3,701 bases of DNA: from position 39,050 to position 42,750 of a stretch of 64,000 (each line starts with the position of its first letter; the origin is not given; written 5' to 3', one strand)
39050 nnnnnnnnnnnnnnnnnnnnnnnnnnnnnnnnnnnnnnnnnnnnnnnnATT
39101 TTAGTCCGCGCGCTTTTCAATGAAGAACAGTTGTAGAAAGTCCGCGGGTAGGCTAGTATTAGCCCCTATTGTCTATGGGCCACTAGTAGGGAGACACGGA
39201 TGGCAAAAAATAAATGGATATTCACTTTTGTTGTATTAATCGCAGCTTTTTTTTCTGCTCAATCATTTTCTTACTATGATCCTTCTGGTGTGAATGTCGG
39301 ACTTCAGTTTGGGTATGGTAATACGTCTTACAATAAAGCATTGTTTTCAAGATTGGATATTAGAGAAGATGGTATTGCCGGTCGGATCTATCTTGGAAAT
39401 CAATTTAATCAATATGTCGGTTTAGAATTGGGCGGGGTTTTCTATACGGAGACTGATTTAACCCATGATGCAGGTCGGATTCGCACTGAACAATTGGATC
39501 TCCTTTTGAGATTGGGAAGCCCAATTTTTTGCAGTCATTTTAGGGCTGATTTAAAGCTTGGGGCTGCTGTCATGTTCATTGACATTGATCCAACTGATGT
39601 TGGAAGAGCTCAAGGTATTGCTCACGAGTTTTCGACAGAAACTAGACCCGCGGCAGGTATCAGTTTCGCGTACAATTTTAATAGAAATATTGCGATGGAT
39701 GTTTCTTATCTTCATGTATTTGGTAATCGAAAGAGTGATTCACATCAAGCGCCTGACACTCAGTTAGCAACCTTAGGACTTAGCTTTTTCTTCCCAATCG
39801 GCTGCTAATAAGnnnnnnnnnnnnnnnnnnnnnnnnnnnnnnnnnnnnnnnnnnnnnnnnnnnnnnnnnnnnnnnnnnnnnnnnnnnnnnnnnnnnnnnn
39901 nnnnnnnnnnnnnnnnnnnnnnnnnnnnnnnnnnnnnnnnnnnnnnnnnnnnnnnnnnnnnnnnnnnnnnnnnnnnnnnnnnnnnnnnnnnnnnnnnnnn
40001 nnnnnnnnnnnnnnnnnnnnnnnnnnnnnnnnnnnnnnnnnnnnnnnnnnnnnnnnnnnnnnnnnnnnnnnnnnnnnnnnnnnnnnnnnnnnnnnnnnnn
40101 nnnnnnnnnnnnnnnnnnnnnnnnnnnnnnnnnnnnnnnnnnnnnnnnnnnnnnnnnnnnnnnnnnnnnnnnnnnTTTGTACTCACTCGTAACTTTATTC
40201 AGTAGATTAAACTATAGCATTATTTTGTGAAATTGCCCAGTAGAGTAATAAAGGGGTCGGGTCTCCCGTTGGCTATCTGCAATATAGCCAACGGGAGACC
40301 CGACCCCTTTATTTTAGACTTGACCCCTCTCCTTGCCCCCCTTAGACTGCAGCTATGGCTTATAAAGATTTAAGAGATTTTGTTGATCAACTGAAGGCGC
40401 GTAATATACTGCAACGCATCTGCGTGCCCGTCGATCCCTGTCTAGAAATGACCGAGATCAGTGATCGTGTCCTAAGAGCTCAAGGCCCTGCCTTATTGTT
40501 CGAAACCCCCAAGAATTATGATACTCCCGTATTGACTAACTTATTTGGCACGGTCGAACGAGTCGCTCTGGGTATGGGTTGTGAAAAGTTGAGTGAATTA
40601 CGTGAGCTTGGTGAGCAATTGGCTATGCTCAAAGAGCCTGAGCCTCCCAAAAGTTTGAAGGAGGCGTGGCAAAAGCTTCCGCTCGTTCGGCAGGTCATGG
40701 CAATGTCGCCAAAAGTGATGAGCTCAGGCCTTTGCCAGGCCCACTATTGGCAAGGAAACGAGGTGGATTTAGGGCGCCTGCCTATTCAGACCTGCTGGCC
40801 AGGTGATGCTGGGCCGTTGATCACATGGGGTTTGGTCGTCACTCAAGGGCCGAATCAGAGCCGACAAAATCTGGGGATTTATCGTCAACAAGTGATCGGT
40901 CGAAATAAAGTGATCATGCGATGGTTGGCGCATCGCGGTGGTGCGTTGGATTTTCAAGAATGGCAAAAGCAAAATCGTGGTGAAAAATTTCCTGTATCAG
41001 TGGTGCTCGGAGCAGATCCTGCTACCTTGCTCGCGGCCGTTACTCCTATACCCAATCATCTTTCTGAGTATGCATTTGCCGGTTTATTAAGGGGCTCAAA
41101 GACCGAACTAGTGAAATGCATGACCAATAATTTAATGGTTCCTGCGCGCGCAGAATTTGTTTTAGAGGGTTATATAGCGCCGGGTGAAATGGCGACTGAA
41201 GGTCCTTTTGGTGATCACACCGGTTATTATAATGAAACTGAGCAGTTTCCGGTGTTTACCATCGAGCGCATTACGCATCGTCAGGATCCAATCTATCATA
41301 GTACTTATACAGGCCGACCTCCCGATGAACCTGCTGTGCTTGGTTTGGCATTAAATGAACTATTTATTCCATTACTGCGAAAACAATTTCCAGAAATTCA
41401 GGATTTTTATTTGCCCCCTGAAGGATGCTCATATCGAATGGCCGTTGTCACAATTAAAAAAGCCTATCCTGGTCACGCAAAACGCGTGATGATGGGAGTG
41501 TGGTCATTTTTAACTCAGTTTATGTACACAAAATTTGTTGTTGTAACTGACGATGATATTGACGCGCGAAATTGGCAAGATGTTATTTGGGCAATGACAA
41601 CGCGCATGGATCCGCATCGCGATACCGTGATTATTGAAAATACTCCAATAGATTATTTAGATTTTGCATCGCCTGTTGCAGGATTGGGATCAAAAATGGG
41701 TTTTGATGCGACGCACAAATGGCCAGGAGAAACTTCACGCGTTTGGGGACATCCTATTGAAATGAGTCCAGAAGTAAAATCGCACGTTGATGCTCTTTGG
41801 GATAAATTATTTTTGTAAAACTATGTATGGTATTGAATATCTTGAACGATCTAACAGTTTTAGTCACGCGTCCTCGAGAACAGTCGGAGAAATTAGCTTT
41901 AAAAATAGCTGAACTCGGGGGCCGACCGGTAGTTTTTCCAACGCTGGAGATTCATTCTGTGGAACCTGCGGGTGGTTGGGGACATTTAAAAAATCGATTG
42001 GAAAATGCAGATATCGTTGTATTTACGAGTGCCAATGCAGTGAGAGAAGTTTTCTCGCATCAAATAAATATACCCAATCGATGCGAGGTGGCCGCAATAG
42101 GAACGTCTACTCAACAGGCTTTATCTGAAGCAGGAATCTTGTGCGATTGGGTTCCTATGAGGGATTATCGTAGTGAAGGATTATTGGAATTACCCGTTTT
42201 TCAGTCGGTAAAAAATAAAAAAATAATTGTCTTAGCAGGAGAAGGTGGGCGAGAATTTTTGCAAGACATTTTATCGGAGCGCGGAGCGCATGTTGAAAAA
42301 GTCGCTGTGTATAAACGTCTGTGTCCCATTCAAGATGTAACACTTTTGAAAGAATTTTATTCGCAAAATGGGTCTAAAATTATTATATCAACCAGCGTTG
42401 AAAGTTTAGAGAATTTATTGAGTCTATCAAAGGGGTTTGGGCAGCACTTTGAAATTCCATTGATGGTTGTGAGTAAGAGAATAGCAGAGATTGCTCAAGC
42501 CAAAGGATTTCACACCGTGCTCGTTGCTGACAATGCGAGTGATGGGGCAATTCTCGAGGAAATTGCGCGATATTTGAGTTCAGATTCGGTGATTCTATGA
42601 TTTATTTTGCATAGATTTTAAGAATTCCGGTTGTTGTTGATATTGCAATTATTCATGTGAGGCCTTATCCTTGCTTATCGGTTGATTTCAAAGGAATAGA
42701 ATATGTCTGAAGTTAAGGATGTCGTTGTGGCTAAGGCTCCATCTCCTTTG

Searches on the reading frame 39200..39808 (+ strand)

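Call 75: search_protein_families(library=pfam, proteins=[window:39200-39808:+], max_evalue=0.0001)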
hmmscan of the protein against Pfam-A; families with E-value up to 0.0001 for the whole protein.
window:39200-39808:+ (202 aa): 2 families
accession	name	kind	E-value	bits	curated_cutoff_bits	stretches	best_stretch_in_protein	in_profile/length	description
PF13505.12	OMP_b-brl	-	1.2e-11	45.5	28.7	1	10-196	1-173/175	Outer membrane protein beta-barrel domain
PF01389.23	OmpA_membrane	-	4.6e-09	36.7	21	1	39-198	12-176/180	OmpA-like transmembrane domain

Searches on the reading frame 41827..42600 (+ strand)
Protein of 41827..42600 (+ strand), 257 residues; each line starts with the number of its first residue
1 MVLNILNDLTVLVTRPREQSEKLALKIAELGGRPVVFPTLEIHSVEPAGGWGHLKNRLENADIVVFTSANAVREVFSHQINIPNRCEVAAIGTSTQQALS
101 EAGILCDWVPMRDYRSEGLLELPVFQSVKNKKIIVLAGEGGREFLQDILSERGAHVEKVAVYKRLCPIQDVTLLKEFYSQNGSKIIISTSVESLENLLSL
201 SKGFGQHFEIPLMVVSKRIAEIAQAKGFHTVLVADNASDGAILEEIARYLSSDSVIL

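Call 75: search_protein_families(library=pfam, proteins=[window:41827-42600:+], max_evalue=0.0001)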
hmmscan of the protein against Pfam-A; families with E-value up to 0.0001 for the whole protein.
window:41827-42600:+ (257 aa): 1 family
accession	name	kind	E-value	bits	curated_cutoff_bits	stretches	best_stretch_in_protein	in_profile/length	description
PF02602.20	HEM4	-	2.3e-39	135.3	27.5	1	22-243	2-230/231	Uroporphyrinogen-III synthase HemD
